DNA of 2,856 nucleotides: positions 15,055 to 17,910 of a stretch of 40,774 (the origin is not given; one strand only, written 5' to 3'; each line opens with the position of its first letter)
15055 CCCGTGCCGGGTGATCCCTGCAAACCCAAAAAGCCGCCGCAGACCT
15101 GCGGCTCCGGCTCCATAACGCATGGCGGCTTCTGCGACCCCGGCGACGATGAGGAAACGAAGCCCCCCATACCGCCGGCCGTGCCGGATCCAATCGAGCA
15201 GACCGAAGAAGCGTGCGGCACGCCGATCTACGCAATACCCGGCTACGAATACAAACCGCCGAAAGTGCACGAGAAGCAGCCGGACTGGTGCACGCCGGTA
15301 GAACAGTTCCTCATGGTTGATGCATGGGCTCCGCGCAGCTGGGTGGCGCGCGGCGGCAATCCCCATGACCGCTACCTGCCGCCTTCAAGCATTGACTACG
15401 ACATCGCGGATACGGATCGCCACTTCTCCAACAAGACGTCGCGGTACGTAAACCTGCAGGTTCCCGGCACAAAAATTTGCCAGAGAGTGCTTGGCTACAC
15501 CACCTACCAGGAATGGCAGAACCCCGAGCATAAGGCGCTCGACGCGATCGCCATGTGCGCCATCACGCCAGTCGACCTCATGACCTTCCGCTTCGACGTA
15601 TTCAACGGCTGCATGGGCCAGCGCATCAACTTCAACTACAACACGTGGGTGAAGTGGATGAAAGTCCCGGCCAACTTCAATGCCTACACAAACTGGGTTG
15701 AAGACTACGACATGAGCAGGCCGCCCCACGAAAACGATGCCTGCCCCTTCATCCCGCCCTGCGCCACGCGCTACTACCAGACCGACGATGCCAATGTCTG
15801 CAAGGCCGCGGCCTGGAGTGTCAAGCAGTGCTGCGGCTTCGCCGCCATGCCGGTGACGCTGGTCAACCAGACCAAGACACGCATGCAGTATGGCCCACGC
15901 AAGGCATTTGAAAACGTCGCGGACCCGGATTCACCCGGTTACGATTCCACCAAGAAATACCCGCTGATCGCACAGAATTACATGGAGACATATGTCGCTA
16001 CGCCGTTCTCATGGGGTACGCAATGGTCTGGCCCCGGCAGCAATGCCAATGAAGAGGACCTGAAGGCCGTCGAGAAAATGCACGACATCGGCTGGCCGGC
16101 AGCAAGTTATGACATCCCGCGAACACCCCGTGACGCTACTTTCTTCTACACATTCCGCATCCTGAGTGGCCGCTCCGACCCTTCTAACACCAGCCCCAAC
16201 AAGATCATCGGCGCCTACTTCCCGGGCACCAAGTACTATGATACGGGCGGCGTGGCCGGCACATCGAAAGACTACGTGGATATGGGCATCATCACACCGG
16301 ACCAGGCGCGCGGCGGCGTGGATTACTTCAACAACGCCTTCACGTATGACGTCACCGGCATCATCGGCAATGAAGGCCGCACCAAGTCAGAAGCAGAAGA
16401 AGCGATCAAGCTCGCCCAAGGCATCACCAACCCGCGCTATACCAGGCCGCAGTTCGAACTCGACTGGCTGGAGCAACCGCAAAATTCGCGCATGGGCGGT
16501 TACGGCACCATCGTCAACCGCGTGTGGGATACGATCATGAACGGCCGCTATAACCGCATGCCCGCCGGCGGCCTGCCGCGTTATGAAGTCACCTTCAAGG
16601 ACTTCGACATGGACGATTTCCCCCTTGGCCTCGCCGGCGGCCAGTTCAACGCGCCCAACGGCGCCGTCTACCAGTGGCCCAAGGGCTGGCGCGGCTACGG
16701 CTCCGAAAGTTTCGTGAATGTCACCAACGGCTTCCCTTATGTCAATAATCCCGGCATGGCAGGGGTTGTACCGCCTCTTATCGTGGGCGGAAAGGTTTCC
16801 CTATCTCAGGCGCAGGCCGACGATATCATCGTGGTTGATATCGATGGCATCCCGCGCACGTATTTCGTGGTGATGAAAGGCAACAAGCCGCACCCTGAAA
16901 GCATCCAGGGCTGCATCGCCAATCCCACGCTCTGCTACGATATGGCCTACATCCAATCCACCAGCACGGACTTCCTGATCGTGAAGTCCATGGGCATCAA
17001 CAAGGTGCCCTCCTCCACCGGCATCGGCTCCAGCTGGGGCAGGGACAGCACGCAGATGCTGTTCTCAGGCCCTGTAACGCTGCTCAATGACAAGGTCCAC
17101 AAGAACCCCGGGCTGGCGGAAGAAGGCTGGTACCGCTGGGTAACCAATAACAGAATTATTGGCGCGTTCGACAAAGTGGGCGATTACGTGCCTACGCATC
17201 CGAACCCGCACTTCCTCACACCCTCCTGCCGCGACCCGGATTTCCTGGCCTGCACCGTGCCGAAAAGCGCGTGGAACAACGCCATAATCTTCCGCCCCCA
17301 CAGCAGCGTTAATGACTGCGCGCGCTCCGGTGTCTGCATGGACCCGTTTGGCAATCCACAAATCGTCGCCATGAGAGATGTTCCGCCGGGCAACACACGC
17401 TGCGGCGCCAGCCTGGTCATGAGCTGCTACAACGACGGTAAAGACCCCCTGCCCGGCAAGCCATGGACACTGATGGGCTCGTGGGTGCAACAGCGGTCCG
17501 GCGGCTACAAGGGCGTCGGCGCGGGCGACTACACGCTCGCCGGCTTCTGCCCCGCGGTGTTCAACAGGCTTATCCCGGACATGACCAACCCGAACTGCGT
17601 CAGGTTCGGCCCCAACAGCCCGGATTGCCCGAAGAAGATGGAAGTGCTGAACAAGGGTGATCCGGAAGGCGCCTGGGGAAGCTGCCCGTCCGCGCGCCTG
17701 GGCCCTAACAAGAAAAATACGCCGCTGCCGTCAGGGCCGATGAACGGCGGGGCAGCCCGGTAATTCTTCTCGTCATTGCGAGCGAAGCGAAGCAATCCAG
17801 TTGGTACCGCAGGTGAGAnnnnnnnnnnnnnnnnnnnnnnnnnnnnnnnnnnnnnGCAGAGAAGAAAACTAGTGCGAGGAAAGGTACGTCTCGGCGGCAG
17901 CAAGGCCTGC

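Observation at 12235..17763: Orphan giant exported protein: signal peptide, ~480-residue proline-rich stalk, two cysteine-rich regions with no recognisable fold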

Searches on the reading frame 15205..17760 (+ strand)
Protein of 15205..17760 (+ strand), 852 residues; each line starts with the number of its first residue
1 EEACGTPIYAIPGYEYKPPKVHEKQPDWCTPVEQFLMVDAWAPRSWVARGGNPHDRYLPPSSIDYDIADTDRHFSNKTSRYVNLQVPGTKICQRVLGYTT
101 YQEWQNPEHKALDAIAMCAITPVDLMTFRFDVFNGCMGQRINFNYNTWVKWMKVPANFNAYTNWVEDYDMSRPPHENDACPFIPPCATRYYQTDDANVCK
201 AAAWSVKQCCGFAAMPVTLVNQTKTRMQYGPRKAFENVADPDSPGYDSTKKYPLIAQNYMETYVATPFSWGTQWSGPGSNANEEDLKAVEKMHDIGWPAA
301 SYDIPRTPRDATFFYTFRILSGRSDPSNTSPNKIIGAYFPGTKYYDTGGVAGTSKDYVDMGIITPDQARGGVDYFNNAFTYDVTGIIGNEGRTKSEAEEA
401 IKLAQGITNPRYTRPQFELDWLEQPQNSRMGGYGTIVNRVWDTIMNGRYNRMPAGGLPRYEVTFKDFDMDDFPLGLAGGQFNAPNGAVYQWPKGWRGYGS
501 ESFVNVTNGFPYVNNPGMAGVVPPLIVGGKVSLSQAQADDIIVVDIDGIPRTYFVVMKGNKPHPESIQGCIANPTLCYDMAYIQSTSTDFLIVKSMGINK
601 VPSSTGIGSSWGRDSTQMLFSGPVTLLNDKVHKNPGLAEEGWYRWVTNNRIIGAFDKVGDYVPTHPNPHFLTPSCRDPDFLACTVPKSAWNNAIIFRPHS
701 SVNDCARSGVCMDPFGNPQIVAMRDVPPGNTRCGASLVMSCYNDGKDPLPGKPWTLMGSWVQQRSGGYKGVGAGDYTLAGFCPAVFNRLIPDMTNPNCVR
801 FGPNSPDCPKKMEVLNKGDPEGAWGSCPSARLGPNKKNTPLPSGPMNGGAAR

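Call 9: find_homologous_proteins(query=window:15205-17760:+, max_evalue=0.001)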
Query window:15205-17760:+ (852 aa): 2 proteins with E <= 0.001 among 3407 candidates.
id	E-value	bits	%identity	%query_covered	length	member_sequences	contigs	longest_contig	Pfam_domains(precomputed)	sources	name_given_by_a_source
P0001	0.0e+0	2068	100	100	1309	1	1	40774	-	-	-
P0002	6.6e-123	430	39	99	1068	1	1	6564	-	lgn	-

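Call 11: find_encoding_contigs(protein=P0002, flank=10000)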
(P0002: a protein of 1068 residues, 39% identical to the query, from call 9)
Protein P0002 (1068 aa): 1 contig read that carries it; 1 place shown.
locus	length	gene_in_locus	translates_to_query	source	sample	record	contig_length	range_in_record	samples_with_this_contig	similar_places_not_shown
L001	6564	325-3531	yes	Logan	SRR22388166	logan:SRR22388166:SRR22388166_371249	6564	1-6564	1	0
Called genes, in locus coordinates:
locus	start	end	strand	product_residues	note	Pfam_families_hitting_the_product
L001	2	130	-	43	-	?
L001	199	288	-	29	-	-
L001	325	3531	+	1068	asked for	-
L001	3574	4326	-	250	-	PF00483:NTP_transferase, PF12804:NTP_transf_3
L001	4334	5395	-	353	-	PF01636:APH, PF02958:EcKL (weak)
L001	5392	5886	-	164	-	PF02367:TsaE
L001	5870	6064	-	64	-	PF04384:Fe-S_assembly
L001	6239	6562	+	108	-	?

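Call 25: find_encoding_contigs(protein=P0001, flank=2000, max_places=5)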
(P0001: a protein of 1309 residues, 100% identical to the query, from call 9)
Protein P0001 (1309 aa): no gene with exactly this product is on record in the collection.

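Call 37: search_solved_structures(query=A3, max_evalue=10)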
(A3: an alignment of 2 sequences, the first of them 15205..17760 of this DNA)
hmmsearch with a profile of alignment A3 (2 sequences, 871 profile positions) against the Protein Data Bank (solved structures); distinct sequences matched with E-value up to 10: 0.

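Call 38: search_protein_representatives(alignment_id=A3)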
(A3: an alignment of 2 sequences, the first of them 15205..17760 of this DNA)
Query: 2 sequences, 871 profile positions. Proteins with E-value up to 0.001 (for the whole library): 78; up to 1e-10: 59; up to 1e-30: 23. The best 78 are listed.
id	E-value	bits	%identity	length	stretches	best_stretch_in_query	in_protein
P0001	0.0e+00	1811.6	-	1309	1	1-871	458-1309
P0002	0.0e+00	1364.3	-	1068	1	2-861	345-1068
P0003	1.0e-139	483.9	-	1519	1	14-809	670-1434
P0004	1.7e-75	271.5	-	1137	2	4-581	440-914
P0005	2.0e-48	181.9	-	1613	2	185-866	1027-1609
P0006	8.5e-47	176.5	-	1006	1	3-812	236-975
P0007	8.4e-44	166.6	-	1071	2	15-518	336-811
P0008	2.4e-43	165.1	-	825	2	336-748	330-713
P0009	4.0e-43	164.4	-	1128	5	334-647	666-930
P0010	7.5e-43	163.5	-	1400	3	317-734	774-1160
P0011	8.9e-40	153.3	-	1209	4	313-572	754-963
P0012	1.6e-39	152.5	-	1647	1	25-808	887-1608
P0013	1.0e-37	146.5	-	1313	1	32-802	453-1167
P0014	4.8e-36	141.0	-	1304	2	335-771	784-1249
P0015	4.2e-35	137.9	-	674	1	137-802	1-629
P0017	3.6e-34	134.8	-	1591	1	12-728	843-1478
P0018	3.7e-34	134.7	-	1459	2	106-805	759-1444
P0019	7.4e-33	130.4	-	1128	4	3-236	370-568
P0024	1.0e-29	120.0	-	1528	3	25-238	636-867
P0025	1.0e-28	116.7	-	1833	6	115-261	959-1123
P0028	4.3e-28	114.7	-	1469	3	328-719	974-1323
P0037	1.9e-26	109.2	-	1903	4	87-245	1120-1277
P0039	1.0e-25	106.8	-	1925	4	23-238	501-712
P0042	2.9e-23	98.7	-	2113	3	8-239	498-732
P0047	1.2e-20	90.0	-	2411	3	104-228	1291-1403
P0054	1.4e-15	73.2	-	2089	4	7-237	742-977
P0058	7.6e-12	60.9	-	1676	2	456-716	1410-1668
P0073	2.4e-05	39.4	-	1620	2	113-156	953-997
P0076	6.1e-05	38.1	-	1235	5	449-561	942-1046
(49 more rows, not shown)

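Call 39: predict_structure(alignment_id=A3)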
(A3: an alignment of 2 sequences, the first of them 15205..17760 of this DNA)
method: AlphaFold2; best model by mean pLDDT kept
length: 852 residues; sequences in the alignment: 2
mean_pLDDT: 25.6   pTM: 0.17
mean pLDDT of the five models: 25.6, 23.9, 22.7, 22.1, 22.1
residues with pLDDT >= 90: 0; 70-90: 0; 50-70: 0; < 50: 852
segments of 3 or more residues with pLDDT < 50: 1-852
pLDDT, mean of each block of 10 residues (from residue 1): 26 24 25 21 21 23 22 25 30 29 27 23 24 26 24 24 28 27 23 26 27 25 24 28 33 26 26 26 29 26 23 24 30 26 21 22 23 21 23 31 28 23 23 24 25 23 24 26 28 25 23 24 25 27 26 26 28 26 25 24 22 25 26 29 27 22 21 23 24 23 29 35 31 27 23 23 25 23 25 41 40 27 23 23 25 27
secondary structure, 60 per line:
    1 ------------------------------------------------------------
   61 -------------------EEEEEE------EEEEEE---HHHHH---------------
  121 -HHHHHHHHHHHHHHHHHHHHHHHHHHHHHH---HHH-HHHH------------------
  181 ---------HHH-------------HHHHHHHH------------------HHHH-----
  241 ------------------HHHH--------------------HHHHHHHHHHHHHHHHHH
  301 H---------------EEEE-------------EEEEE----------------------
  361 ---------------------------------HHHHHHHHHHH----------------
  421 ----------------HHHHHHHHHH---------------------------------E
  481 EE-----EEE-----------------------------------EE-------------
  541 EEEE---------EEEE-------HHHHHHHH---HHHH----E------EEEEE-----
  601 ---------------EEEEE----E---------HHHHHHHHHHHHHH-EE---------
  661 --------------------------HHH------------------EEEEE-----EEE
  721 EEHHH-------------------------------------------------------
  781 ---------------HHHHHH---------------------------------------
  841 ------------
elements in order (helices of 4 or more, strands of 3 or more residues): E80-85 E92-97 H101-105 H122-151 H159-162 H206-213 H232-235 H259-262 H283-301 E317-320 E334-338 H394-404 H437-446 E480-482 E488-490 E541-544 E554-557 H565-572 H576-579 E591-595 E616-620 H635-648 E708-712 E718-722 H796-801

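Call 42: search_protein_families(library=pfam, alignment_id=A5, max_evalue=0.01)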
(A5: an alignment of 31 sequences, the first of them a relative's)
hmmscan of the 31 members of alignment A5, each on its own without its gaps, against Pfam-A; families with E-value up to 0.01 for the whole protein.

A. member 1, P0003 (1519 aa): 0 families

B. families by the number of members that match (of 31 scanned): 3 families
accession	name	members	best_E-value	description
PF16190.11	E1_FCCH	1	1.9e-13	Ubiquitin-activating enzyme E1 FCCH domain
PF23598.1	LRR_14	1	0.0036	Leucine-rich repeat region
PF14932.11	HAUS-augmin3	1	0.0061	HAUS augmin-like complex subunit 3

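Call 44: list_cluster_members(proteins=[P0003, P0004, P0005, P0012, P0017, P0025, P0047, P0042, P0058, P0076])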
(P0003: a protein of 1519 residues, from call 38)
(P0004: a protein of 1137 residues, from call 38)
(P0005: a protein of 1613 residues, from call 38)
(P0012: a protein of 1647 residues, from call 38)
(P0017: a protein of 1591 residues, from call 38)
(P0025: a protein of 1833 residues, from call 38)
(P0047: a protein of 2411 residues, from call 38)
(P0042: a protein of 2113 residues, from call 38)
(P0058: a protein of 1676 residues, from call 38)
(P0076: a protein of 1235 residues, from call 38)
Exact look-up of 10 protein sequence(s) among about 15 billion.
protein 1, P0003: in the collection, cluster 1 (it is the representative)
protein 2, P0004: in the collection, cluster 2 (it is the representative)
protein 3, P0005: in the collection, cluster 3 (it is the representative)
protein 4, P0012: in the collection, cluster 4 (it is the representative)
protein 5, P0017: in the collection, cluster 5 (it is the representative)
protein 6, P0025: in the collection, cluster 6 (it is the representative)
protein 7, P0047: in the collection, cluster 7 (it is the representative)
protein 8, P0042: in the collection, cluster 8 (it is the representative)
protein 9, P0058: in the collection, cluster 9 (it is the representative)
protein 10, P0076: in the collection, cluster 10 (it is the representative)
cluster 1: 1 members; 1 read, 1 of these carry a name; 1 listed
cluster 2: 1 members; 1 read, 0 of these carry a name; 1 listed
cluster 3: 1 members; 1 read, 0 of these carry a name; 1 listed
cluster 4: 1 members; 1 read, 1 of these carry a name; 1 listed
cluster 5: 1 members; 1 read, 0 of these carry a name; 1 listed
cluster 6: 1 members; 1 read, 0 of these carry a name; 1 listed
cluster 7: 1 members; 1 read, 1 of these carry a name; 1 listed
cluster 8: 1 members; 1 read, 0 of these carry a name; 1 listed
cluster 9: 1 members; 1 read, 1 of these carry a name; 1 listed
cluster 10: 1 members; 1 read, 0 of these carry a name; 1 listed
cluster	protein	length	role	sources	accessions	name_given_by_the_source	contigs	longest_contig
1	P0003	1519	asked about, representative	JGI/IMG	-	hypothetical protein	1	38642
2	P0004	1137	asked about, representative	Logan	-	-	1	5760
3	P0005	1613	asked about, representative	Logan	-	-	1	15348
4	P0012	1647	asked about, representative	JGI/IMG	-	hypothetical protein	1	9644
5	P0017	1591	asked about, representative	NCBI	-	-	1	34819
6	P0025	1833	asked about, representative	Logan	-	-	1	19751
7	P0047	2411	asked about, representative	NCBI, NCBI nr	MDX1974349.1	MAG: hypothetical protein SFT92_01595 [Rickettsiales bacterium] | hypothetical protein [Rickettsiales bacterium]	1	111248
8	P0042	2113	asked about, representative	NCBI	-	-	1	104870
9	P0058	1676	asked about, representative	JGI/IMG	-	hypothetical protein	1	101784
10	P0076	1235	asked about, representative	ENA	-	-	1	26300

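Call 45: find_encoding_contigs(protein=P0003, flank=10000, max_places=3)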
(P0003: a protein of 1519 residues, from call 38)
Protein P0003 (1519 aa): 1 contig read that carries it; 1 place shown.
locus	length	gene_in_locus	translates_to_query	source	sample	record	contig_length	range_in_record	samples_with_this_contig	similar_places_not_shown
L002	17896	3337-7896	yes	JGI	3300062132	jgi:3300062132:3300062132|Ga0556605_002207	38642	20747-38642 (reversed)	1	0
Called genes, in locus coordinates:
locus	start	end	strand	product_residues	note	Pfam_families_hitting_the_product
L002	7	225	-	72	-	-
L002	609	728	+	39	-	-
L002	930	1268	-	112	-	-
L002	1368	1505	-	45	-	-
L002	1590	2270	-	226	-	-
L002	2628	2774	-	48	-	-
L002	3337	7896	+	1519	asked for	-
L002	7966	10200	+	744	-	-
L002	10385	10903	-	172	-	-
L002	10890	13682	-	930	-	PF08751:TrwC, PF25199:nSTAND_NTPase5 (weak), PF01443:Viral_helicase1 (weak), PF13191:AAA_16 (weak), PF13245:AAA_19, PF13401:AAA_22 (weak), PF13604:AAA_30, PF22232:TraI_hel_assoc_N, +3 more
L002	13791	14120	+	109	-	PF19663:DUF6166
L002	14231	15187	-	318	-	-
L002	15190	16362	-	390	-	PF14022:DUF4238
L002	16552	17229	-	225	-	-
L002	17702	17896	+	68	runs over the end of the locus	-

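Call 46: find_encoding_contigs(protein=P0047, flank=10000, max_places=2)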
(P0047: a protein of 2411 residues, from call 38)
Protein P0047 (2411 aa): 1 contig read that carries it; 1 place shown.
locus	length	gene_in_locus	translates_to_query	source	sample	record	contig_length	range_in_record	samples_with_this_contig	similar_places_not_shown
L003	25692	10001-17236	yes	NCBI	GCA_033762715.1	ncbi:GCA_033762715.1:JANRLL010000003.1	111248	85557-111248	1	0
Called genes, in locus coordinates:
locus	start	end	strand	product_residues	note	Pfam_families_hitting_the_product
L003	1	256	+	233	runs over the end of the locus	PF01148:CTP_transf_1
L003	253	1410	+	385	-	PF02670:DXP_reductoisom, PF08436:DXP_redisom_C, PF13288:DXPR_C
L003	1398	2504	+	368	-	PF02163:Peptidase_M50, PF13180:PDZ_2, PF00595:PDZ (weak), PF17820:PDZ_6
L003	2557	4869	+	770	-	PF07244:POTRA, PF08478:POTRA_1 (faint), PF08479:POTRA_2 (faint), PF07244:POTRA, PF01103:Omp85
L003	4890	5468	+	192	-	PF03938:OmpH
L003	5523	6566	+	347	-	PF04613:LpxD, PF21711:DCTN5 (faint), PF24894:Hexapep_GlmU (faint), PF25084:LbH_EIF2B, PF25087:GMPPB_C, PF00132:Hexapep, PF14602:Hexapep_2 (faint), PF00132:Hexapep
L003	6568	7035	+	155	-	PF22817:ApeP-like, PF07977:FabA, PF22818:ApeI-like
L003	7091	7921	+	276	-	PF25084:LbH_EIF2B (faint), PF25087:GMPPB_C (weak), PF00132:Hexapep (weak), PF13720:Acetyltransf_11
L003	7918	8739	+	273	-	PF17930:LpxI_N, PF06230:LpxI_C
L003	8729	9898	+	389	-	PF02684:LpxB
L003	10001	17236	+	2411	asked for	PF16190:E1_FCCH (weak)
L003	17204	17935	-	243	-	PF00483:NTP_transferase, PF12804:NTP_transf_3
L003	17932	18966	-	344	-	PF01636:APH, PF02958:EcKL (faint)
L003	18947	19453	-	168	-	PF02367:TsaE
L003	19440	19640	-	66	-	PF04384:Fe-S_assembly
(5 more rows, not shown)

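Call 47: find_encoding_contigs(protein=P0058, flank=10000, max_places=2)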
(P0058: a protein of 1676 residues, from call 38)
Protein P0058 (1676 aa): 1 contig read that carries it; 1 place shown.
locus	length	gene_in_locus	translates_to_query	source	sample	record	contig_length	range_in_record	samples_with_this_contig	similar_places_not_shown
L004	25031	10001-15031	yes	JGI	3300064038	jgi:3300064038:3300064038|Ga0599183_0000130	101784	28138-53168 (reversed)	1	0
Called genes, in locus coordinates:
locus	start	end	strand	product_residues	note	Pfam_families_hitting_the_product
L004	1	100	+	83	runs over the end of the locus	-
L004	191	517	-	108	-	-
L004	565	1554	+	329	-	PF01068:DNA_ligase_A_M, PF09414:RNA_ligase (faint), PF04679:DNA_ligase_A_C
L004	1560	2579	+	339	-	-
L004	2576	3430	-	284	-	PF16793:RepB_primase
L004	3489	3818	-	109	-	-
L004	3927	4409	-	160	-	-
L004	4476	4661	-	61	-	-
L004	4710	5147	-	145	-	-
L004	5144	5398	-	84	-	PF24623:Phage_zn_bind_8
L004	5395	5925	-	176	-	PF05869:Dam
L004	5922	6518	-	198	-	-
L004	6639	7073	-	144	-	-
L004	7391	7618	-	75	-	-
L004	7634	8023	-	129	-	-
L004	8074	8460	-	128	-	-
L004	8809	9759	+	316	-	PF13606:Ank_3 (faint), PF12796:Ank_2, PF13637:Ank_4, PF13857:Ank_5, PF00023:Ank, PF13637:Ank_4, PF12796:Ank_2 (weak), PF00023:Ank (weak)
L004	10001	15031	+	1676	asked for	-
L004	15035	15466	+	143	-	-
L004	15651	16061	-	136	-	-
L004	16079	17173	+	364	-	-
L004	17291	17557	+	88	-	-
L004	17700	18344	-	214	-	-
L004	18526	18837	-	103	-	-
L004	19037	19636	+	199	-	-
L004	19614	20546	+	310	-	-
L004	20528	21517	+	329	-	PF02899:Phage_int_SAM_1, PF13495:Phage_int_SAM_4, PF00589:Phage_integrase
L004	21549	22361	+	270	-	-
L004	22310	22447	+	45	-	-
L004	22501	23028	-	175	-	PF06114:Peptidase_M78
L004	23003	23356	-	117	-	PF13560:HTH_31, PF01381:HTH_3, PF12844:HTH_19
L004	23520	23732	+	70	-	-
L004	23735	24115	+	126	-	PF08937:ThsB_TIR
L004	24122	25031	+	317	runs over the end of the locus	PF00656:Peptidase_C14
